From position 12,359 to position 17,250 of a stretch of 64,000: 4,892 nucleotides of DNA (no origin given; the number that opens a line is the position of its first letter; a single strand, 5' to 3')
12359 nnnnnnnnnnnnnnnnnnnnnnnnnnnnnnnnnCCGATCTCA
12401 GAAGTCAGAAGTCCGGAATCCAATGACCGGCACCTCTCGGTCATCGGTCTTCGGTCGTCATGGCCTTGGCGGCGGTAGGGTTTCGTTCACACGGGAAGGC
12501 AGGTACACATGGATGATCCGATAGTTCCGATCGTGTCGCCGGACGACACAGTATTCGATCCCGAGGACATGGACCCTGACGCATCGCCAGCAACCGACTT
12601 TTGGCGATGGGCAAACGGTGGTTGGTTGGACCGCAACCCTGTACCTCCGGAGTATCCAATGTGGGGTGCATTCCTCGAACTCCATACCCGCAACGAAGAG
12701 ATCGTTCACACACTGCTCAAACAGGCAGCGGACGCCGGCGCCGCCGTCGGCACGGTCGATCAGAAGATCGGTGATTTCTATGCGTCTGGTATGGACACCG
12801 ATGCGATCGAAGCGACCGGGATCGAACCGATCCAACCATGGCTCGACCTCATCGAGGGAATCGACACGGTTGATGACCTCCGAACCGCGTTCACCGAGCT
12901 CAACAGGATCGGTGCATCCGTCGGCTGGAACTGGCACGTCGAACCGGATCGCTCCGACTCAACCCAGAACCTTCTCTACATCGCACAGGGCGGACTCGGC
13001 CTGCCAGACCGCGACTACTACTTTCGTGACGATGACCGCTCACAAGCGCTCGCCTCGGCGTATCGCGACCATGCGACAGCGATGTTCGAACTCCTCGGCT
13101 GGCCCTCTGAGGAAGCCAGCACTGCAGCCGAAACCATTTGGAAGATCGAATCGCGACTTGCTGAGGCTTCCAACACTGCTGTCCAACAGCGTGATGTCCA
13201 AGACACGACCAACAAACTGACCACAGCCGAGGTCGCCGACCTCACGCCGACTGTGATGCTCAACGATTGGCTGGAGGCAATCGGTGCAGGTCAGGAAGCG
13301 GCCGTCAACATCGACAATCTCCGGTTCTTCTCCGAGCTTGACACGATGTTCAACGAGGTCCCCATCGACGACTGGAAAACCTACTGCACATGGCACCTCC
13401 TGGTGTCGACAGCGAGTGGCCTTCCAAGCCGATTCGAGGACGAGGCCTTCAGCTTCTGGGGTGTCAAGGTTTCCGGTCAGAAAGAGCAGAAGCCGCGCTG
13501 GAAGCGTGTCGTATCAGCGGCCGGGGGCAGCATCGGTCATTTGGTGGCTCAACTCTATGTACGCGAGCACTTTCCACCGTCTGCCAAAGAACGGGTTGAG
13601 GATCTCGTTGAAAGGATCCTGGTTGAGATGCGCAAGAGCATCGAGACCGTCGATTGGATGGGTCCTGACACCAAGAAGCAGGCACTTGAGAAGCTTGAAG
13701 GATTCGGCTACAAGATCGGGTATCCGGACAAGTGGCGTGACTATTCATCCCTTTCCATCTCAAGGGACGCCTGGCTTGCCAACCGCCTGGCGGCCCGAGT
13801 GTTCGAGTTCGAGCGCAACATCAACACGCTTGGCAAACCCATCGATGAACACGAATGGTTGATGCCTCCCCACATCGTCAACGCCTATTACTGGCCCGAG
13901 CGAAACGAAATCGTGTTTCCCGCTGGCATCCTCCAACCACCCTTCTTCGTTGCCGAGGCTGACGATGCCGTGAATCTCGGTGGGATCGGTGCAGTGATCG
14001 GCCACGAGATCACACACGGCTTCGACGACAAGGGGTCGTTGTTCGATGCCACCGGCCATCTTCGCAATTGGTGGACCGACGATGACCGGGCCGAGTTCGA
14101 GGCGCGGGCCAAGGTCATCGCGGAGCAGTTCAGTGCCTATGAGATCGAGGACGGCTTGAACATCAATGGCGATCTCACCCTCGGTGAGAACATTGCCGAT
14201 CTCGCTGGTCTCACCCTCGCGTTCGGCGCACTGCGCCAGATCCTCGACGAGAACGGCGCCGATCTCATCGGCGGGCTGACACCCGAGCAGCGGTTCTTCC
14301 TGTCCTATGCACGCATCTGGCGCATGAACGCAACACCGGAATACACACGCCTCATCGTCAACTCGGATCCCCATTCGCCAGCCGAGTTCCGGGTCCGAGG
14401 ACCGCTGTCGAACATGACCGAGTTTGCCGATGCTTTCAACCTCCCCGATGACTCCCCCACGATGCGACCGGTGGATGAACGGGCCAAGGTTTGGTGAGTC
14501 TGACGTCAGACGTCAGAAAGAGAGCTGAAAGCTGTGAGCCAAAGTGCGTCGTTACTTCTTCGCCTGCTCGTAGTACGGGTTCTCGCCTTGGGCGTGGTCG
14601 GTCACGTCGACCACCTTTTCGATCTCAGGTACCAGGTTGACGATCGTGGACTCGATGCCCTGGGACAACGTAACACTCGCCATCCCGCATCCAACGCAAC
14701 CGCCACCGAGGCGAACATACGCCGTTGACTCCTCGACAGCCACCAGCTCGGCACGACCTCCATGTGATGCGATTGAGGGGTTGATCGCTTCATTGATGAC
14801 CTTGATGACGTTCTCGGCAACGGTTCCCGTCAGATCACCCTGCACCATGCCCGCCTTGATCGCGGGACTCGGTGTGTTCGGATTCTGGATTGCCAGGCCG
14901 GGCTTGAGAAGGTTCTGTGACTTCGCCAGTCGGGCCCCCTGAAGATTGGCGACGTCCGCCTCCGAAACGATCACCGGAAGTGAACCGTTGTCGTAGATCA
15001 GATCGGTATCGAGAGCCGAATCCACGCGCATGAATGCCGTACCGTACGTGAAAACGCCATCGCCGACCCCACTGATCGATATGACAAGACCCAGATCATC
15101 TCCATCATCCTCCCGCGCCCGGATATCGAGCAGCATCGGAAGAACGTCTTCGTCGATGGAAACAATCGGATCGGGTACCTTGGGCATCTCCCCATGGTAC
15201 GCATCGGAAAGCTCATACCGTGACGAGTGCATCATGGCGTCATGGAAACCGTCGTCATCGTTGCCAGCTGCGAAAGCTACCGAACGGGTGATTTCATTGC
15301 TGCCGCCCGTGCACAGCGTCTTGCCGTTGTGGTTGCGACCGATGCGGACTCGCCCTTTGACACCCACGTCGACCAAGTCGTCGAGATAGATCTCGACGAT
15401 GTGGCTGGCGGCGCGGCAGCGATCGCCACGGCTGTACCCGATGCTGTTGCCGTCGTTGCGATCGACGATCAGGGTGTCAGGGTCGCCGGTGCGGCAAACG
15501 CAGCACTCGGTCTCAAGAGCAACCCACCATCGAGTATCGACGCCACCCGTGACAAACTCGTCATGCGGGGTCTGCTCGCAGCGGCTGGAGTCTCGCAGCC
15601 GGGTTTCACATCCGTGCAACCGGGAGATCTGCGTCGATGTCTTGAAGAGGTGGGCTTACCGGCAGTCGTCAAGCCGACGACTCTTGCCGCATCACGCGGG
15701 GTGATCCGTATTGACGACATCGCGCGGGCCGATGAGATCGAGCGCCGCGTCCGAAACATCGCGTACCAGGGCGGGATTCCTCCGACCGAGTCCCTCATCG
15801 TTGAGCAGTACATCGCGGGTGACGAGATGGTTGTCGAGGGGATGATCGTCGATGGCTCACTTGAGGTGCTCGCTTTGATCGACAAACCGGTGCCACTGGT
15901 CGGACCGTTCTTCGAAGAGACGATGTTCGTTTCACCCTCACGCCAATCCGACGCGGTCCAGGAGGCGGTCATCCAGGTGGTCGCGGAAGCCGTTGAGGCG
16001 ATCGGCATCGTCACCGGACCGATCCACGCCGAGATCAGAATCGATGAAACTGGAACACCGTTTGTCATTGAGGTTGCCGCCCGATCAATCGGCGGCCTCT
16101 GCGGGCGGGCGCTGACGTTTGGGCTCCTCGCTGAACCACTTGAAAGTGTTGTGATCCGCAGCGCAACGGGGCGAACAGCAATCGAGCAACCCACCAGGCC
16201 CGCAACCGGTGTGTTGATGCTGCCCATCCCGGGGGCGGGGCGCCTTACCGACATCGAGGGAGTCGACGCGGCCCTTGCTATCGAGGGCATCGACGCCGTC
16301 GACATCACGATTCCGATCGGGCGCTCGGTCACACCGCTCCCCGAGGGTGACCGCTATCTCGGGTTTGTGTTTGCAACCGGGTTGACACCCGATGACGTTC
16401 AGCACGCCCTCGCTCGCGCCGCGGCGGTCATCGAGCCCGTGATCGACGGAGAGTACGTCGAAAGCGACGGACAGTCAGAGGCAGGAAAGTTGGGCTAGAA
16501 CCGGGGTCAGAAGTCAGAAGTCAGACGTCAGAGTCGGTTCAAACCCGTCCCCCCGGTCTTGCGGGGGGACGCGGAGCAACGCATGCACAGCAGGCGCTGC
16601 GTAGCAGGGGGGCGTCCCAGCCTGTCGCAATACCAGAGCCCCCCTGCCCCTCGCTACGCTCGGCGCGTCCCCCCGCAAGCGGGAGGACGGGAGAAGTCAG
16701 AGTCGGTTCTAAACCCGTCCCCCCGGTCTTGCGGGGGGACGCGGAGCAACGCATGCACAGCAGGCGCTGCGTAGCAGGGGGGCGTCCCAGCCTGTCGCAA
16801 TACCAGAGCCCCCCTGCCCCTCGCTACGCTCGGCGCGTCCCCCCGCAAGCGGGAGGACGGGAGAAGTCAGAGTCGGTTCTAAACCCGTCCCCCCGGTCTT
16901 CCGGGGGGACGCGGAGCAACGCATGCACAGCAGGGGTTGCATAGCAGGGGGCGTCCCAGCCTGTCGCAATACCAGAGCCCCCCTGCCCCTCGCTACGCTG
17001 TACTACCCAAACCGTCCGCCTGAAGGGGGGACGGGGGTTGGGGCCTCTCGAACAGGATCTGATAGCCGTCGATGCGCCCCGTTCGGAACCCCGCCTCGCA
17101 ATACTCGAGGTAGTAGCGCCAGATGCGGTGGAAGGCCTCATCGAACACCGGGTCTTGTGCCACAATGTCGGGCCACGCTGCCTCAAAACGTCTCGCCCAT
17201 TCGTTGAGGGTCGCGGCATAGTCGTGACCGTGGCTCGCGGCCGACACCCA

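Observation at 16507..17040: Mosaic GC-rich hairpin-rich REP/MITE-like element family, tandemly duplicated, in both orientations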

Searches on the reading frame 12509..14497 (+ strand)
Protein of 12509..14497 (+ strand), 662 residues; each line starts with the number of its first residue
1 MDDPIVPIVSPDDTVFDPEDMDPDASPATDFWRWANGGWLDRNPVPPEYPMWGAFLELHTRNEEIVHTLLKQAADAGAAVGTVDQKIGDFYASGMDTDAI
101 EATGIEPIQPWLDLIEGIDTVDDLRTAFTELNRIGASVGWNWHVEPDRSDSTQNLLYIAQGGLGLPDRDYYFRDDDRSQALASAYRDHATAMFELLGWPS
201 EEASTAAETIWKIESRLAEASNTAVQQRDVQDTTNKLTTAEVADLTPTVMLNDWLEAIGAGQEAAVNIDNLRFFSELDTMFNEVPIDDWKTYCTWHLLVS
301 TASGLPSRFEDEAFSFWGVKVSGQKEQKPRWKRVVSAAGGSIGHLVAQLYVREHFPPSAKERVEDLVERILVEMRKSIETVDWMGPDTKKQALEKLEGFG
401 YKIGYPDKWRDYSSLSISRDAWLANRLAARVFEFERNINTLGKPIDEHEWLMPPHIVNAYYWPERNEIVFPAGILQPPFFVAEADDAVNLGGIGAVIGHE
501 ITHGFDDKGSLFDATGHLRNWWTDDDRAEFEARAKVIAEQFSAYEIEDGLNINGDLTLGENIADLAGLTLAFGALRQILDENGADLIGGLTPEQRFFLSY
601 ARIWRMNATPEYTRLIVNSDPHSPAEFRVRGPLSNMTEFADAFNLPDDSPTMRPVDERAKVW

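Call 31: find_encoding_contigs(protein=window:12509-14497:+, flank=10000, max_places=10)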
Protein window:12509-14497:+ (662 aa): 5 contigs read that carry it; 5 places shown.
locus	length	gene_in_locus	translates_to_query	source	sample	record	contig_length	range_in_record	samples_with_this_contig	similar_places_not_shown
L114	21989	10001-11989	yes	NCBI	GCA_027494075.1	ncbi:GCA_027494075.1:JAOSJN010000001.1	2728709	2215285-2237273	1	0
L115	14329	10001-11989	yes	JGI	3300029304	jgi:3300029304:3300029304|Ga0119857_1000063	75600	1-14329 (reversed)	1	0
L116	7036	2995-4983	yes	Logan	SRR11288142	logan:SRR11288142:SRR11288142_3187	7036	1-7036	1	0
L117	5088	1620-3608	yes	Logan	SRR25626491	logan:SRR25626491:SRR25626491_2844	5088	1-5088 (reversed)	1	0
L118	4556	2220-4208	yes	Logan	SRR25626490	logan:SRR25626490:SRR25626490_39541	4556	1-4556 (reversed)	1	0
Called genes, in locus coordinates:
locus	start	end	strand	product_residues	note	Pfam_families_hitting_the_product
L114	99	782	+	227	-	PF00072:Response_reg, PF00486:Trans_reg_C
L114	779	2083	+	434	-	PF00672:HAMP, PF00512:HisKA, PF02518:HATPase_c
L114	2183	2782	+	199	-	-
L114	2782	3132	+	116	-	-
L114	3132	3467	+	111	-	-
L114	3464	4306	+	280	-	PF02424:ApbE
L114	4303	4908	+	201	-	-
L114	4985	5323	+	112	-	-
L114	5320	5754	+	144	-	PF13845:Septum_form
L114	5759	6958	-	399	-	PF07690:MFS_1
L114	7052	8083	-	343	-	PF00583:Acetyltransf_1, PF13673:Acetyltransf_10 (faint), PF13508:Acetyltransf_7 (weak), PF14542:Acetyltransf_CG (faint)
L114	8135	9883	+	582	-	PF00005:ABC_tran, PF02463:SMC_N (faint), PF13476:AAA_23 (faint), PF13555:AAA_29 (faint), PF13304:AAA_21 (weak), PF12848:ABC_tran_Xtn (weak), PF00005:ABC_tran, PF16326:ABC_tran_CTD, +1 more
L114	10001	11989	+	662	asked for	PF05649:Peptidase_M13_N, PF01431:Peptidase_M13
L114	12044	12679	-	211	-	PF01106:NifU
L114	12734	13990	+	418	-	PF01071:GARS_A (weak), PF13535:ATP-grasp_4, PF18603:LAL_C2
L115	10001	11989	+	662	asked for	PF05649:Peptidase_M13_N, PF01431:Peptidase_M13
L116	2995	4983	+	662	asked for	PF05649:Peptidase_M13_N, PF01431:Peptidase_M13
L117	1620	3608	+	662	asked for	PF05649:Peptidase_M13_N, PF01431:Peptidase_M13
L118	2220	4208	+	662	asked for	PF05649:Peptidase_M13_N, PF01431:Peptidase_M13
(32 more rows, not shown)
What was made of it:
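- Two others end at or inside locus E (call 31).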

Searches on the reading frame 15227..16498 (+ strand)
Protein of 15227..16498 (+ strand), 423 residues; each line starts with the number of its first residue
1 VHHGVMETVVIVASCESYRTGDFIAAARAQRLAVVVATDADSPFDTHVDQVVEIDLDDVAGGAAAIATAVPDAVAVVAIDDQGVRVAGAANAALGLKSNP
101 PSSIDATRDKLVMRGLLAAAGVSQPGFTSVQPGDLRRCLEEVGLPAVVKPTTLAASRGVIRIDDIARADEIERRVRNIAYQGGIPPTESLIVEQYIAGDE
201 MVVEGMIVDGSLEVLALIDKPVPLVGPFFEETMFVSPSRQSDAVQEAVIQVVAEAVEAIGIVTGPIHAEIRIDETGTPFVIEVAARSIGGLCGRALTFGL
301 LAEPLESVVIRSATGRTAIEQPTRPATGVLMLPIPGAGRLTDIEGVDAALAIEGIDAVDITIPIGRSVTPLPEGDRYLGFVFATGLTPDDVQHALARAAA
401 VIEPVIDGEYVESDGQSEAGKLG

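Call 14: search_protein_families(library=pfam, proteins=[window:15227-16498:+])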
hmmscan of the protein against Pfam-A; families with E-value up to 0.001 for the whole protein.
window:15227-16498:+ (423 aa): 4 families
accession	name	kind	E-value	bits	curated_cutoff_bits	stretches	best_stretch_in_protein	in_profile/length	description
PF13535.11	ATP-grasp_4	-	1.7e-24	86.7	27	1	143-293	2-158/160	ATP-grasp domain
PF18603.7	LAL_C2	-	1.4e-15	57.7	29.4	1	331-406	2-77/78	L-amino acid ligase C-terminal domain 2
PF01071.24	GARS_A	-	3.7e-07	30.6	27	1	109-210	2-102/194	Phosphoribosylglycinamide synthetase, ATP-grasp (A) domain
PF07478.18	Dala_Dala_lig_C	-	0.00027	20.9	24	1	134-283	27-172/204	D-ala D-ala ligase C-terminus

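Call 30: find_encoding_contigs(protein=window:15227-16498:+, flank=10000, max_places=10)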
Protein window:15227-16498:+ (423 aa): no gene with exactly this product is on record in the collection.

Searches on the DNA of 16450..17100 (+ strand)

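Call 47: search_rna_families(source=window, start=16450, end=17100, threshold=evalue, max_evalue=1)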
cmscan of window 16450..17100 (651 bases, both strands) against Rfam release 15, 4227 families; matches with E-value up to 1: 13.
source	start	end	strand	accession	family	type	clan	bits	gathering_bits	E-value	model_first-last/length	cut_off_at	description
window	16664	16743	-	RF03509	mir-4660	Gene; miRNA;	-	28.4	87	0.0013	1-86/86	no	mir-4660 microRNA precursor family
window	16649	16754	-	RF03976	MIR898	Gene; miRNA;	-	27.6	75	0.0015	1-154/154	no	MIR898 microRNA precursor family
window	16658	16752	+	RF03327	mir-1266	Gene; miRNA;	-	26.6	70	0.01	1-82/82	no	mir-1266 microRNA precursor family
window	16664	16743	+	RF04119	MIR1858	Gene; miRNA;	-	25.7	137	0.045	30-174/197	no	MIR1858 microRNA precursor family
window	16664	16743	+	RF04141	MIR8622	Gene; miRNA;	-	24.3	197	0.029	1-212/212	no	MIR8622 microRNA precursor family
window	16880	16957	-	RF02231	sX12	Gene; sRNA;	-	22.8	106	0.1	1-78/78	no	Xanthomonas sRNA sX12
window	16670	16741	+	RF03766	mir-3155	Gene; miRNA;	-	22.3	70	0.049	1-56/56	no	mir-3155 microRNA precursor family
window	16658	16747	+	RF04104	MIR918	Gene; miRNA;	-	22.3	268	0.11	1-265/265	no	MIR918 microRNA precursor family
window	16834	16913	-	RF03509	mir-4660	Gene; miRNA;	-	22.2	87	0.068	1-86/86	no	mir-4660 microRNA precursor family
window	16828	16922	+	RF03327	mir-1266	Gene; miRNA;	-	21.9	70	0.16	1-82/82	no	mir-1266 microRNA precursor family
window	16819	16924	-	RF03976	MIR898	Gene; miRNA;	-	21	75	0.088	1-154/154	no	MIR898 microRNA precursor family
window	16827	16918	-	RF04104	MIR918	Gene; miRNA;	-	20.5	268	0.28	1-265/265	no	MIR918 microRNA precursor family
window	16852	16901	+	RF03101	RAGATH-31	Gene; sRNA;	-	19.5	71.8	0.56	1-54/54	no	RAGATH-31 RNA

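Call 67: search_dna_similar(query=window:16500-17045:+, collection=plasmids, mode=distant, max_rows=10)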
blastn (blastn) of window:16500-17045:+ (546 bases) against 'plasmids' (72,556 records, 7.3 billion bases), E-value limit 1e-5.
No match.
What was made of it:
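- There is no match to plasmids (call 67).
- Tried and rejected: Plasmids (call 67): no match.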

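Call 85: build_rna_model(alignment_id=A1, structure=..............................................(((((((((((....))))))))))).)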
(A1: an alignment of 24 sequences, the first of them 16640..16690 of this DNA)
Model R1 built from alignment A1 (24 sequences, 73 columns); structure: as given.
model positions 51; base pairs 10; branch points 0; effective number of sequences 5.75; information 1.086 bits per position. Calibrated on 0.2 Mb of random sequence (short: E-values are rough).
structure used (alignment columns):
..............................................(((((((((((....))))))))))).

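Call 86: search_with_rna_model(model_id=R1, sources=[window, L129, L130, L131, L119, L120, L124, L126], max_evalue=1)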
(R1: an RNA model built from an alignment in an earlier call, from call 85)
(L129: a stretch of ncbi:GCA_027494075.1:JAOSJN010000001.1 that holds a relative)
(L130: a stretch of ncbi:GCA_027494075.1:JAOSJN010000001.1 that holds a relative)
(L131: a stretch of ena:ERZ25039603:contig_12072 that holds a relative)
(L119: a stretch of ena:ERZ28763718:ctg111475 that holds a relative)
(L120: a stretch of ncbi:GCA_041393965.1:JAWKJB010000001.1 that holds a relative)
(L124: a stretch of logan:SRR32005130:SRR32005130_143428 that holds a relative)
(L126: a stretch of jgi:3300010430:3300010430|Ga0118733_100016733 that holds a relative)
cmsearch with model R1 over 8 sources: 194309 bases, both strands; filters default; matches with E-value up to 1: 44.
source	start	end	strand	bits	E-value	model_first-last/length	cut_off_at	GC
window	52063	52113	-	72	3.8e-13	1-51/51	no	0.8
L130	431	481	-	72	3.8e-13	1-51/51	no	0.8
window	59595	59645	+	70.8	6.7e-13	1-51/51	no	0.8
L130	7962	8012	+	70.8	6.7e-13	1-51/51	no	0.8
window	16640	16690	+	70.7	7.3e-13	1-51/51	no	0.8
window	16810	16860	+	70.7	7.3e-13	1-51/51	no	0.8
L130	16263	16313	-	68.6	2e-12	1-51/51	no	0.8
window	59709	59759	+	67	4.4e-12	1-51/51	no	0.84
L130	8076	8126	+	67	4.4e-12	1-51/51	no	0.84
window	16885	16937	-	52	6.9e-09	1-51/51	no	0.74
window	16545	16609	-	51.8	7.6e-09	1-51/51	no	0.74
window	16715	16779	-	51.8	7.6e-09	1-51/51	no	0.74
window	51985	52048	+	50.2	1.7e-08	1-51/51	no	0.8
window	41275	41338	+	42.8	6.1e-07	1-51/51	no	0.73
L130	353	415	+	42.6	6.8e-07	1-51/51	no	0.79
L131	15436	15481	+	33.5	5.7e-05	1-51/51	no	0.74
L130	8102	8125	-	28.9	0.00056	27-50/51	no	0.83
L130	7875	7896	+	27.9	0.00092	28-49/51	no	0.77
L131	11201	11252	-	27.3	0.0012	1-51/51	no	0.71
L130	7987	8018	-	25.7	0.0027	20-51/51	no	0.75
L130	432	455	+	25.2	0.0035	27-50/51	no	0.79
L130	16264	16287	+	25.2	0.0035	27-50/51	no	0.79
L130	7873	7904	-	24.2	0.0056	20-51/51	no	0.72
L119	9655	9706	-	19.6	0.053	1-51/51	no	0.63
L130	391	414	-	18.1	0.11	27-50/51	no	0.83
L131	15458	15484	-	17.5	0.15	23-51/51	no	0.81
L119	9457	9502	+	17.3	0.17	1-51/51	no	0.72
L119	9748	9793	+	17.3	0.17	1-51/51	no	0.72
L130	16363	16410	+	16.8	0.21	1-51/51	no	0.62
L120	10735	10830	+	14.7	0.57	1-51/51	no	0.66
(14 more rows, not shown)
